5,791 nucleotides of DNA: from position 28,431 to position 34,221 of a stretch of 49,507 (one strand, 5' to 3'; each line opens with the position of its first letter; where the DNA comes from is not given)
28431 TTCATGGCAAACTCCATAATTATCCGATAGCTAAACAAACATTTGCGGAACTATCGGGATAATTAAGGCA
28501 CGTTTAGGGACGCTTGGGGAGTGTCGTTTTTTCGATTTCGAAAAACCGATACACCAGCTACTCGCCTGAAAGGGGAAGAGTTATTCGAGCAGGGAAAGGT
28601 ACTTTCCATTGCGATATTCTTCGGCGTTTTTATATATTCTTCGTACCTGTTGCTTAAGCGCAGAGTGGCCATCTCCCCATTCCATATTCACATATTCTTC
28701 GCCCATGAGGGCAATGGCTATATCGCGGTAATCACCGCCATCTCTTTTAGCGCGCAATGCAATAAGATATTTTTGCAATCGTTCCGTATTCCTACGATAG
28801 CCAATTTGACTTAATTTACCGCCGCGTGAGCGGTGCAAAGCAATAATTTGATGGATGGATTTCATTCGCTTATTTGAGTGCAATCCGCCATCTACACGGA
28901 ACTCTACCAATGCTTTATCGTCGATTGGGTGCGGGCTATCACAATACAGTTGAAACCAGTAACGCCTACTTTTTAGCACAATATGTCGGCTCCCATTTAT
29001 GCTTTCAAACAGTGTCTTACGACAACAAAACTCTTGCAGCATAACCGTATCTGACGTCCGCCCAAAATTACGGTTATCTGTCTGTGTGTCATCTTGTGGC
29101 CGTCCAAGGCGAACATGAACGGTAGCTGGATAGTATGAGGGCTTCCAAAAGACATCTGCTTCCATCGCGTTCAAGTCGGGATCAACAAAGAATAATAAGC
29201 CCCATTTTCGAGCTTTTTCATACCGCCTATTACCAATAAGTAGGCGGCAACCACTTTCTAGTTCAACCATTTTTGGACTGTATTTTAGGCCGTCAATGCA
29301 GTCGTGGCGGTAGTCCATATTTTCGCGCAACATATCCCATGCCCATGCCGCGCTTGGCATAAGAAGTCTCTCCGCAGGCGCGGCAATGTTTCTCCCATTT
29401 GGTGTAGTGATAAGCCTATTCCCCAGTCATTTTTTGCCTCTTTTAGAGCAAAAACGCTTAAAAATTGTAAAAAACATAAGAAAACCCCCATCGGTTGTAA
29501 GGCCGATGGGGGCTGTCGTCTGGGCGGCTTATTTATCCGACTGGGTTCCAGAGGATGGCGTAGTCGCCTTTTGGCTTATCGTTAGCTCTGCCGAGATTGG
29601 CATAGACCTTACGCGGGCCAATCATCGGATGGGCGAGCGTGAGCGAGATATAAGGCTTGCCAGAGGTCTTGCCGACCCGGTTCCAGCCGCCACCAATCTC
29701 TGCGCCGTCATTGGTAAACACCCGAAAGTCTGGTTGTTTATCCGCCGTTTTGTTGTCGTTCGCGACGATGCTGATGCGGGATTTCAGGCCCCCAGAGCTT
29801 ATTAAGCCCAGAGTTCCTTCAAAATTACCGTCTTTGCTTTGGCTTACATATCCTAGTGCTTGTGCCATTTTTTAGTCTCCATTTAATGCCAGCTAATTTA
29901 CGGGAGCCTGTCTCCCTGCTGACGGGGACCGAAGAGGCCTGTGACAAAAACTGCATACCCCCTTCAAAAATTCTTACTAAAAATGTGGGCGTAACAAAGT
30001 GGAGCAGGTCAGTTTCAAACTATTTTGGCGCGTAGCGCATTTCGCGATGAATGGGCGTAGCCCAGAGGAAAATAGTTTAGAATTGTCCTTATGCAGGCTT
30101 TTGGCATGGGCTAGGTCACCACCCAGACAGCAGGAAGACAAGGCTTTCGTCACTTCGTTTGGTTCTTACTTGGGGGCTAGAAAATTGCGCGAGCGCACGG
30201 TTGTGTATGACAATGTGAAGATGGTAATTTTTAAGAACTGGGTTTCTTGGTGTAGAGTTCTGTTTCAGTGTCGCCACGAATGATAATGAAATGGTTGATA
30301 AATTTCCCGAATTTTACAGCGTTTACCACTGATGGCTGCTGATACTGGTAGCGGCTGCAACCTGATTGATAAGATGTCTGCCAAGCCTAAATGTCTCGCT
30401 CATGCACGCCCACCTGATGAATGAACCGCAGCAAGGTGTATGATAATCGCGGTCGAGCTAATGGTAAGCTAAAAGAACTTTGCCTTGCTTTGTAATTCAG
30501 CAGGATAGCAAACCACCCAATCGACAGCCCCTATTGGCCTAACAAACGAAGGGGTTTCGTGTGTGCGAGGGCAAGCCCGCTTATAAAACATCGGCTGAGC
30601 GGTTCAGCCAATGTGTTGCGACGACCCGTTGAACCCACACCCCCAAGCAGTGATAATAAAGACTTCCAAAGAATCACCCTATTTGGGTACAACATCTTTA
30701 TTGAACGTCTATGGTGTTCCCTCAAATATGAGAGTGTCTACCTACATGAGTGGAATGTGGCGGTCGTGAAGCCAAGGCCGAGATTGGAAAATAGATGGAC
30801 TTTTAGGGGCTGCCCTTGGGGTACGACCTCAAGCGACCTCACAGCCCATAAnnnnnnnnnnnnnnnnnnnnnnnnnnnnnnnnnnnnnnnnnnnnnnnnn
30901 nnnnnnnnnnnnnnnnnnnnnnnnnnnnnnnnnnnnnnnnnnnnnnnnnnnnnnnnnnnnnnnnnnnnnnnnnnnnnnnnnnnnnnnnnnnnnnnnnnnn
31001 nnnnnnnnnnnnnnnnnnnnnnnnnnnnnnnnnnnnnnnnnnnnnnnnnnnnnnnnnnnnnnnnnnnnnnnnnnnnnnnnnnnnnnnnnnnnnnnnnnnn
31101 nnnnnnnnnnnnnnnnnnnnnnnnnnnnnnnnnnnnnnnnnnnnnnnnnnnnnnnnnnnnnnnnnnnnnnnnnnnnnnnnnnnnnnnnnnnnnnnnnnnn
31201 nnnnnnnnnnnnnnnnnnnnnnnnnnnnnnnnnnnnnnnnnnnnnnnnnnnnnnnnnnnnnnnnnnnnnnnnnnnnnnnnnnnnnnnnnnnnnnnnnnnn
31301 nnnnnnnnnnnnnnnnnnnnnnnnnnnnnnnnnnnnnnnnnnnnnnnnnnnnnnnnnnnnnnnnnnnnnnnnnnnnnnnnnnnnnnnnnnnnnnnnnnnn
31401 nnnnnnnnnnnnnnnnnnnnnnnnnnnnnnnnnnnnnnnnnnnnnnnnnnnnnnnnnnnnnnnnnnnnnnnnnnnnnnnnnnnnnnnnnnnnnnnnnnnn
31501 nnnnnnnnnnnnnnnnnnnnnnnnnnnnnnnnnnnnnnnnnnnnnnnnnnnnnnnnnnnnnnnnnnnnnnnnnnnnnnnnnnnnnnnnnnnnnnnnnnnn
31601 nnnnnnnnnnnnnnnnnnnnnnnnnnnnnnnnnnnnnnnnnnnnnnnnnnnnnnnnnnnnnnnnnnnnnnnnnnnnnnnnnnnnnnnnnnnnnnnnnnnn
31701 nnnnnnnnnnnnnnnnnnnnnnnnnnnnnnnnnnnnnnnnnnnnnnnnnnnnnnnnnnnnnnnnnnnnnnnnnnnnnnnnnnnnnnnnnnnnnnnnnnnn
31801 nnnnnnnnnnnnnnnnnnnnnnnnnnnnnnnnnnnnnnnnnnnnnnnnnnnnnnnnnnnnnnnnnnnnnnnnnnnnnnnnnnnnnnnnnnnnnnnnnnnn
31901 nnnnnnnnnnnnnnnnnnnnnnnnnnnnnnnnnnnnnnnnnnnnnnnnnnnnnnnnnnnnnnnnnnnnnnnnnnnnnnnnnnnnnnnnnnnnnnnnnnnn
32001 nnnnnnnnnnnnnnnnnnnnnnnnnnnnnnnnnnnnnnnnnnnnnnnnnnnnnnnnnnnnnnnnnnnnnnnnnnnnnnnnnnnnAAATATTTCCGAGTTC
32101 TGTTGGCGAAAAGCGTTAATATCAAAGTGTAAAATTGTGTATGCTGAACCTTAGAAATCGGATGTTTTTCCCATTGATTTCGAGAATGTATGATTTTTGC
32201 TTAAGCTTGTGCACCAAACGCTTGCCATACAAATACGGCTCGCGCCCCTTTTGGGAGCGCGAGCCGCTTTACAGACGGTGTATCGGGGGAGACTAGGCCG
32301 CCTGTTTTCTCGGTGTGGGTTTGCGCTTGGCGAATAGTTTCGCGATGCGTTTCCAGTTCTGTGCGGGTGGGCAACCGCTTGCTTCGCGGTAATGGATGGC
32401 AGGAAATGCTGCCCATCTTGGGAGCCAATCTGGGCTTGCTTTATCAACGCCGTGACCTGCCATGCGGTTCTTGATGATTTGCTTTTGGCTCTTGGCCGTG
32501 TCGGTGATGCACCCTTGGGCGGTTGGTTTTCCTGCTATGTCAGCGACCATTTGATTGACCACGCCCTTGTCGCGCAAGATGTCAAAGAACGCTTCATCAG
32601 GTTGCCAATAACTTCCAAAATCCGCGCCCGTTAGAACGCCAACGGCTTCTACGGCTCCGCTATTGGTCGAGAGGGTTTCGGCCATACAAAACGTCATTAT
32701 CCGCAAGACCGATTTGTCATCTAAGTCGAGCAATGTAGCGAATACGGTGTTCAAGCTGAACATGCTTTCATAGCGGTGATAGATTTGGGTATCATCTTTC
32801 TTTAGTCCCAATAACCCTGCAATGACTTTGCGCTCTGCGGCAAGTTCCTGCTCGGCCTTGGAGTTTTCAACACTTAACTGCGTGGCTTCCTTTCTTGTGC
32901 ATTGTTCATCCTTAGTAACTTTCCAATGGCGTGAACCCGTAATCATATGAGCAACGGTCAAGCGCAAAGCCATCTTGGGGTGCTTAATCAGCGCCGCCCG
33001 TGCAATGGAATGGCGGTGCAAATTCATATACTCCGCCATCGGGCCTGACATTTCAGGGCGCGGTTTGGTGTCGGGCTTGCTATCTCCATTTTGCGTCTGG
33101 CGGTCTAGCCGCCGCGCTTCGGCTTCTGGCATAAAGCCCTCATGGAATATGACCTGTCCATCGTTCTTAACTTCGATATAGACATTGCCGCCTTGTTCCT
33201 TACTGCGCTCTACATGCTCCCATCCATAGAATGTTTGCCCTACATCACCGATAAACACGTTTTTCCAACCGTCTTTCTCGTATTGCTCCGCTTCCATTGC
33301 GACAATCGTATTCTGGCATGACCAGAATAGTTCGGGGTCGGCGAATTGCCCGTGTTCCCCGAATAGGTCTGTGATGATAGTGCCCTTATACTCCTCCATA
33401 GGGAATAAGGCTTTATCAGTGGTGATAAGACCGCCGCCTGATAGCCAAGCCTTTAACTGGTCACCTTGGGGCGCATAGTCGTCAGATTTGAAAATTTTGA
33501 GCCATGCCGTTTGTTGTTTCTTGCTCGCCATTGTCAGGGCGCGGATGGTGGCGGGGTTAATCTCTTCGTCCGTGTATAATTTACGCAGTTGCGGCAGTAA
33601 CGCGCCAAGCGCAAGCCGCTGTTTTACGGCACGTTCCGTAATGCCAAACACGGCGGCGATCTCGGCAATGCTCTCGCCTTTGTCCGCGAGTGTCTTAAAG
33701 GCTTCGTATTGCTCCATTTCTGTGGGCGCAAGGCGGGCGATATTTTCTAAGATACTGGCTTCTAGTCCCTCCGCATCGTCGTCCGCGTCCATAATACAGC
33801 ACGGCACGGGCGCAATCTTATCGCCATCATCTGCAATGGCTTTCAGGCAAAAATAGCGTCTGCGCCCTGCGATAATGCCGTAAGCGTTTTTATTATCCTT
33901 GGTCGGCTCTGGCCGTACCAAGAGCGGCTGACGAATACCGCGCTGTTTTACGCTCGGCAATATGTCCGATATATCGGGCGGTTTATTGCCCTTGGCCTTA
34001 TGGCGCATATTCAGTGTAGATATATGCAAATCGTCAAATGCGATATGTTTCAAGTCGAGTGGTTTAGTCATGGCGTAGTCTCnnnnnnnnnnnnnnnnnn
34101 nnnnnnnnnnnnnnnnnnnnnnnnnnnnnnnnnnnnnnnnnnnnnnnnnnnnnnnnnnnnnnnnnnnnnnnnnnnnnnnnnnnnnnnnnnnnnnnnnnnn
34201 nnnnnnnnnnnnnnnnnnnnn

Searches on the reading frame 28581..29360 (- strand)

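Call 8: search_protein_families(library=pfam, proteins=[window:28581-29360:-])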
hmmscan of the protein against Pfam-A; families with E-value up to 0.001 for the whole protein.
window:28581-29360:- (259 aa): 1 family
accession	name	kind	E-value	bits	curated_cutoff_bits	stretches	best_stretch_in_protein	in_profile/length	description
PF10074.15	RovC_DNA-bd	-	6.5e-11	43.2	26.4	1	189-258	38-106/107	T6SS, Transcription factor, DNA binding domain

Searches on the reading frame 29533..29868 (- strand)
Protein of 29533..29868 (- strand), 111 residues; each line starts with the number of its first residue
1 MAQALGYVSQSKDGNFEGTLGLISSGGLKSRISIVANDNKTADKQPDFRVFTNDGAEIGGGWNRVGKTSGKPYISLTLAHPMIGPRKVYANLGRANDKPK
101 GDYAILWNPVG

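Call 80: search_protein_families(library=pfam, proteins=[window:29533-29868:-], max_evalue=0.01)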
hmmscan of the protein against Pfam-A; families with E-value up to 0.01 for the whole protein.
window:29533-29868:- (111 aa): 1 family
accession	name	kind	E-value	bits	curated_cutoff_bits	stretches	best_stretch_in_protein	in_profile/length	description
PF05284.17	DUF736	-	1.6e-20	73.2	22.1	1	5-109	2-98/99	Protein of unknown function (DUF736)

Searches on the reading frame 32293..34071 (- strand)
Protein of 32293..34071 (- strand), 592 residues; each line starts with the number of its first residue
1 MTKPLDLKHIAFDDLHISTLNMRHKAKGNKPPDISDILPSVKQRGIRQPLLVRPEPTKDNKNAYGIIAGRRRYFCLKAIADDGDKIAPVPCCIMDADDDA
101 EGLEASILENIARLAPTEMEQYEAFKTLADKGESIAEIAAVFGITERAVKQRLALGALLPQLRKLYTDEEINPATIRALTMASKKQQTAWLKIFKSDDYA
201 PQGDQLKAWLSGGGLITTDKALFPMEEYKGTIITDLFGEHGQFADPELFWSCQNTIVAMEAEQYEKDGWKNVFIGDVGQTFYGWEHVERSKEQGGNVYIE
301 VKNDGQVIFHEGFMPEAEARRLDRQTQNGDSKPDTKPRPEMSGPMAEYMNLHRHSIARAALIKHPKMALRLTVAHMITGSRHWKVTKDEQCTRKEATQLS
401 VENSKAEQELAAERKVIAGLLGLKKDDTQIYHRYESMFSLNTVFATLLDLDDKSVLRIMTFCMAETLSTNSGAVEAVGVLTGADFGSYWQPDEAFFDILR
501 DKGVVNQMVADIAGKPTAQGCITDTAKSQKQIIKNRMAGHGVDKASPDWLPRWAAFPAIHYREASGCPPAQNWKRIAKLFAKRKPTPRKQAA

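Call 8: search_protein_families(library=pfam, proteins=[window:32293-34071:-])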
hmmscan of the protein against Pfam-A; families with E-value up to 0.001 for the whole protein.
window:32293-34071:- (592 aa): 2 families
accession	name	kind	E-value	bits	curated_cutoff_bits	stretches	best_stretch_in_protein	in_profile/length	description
PF02195.25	ParB_N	-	2e-09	37.8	26.3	1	28-111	21-94/95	ParB N-terminal domain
PF08281.18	Sigma70_r4_2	-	4.8e-05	23.4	25.7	1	131-155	25-49/54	Sigma-70, region 4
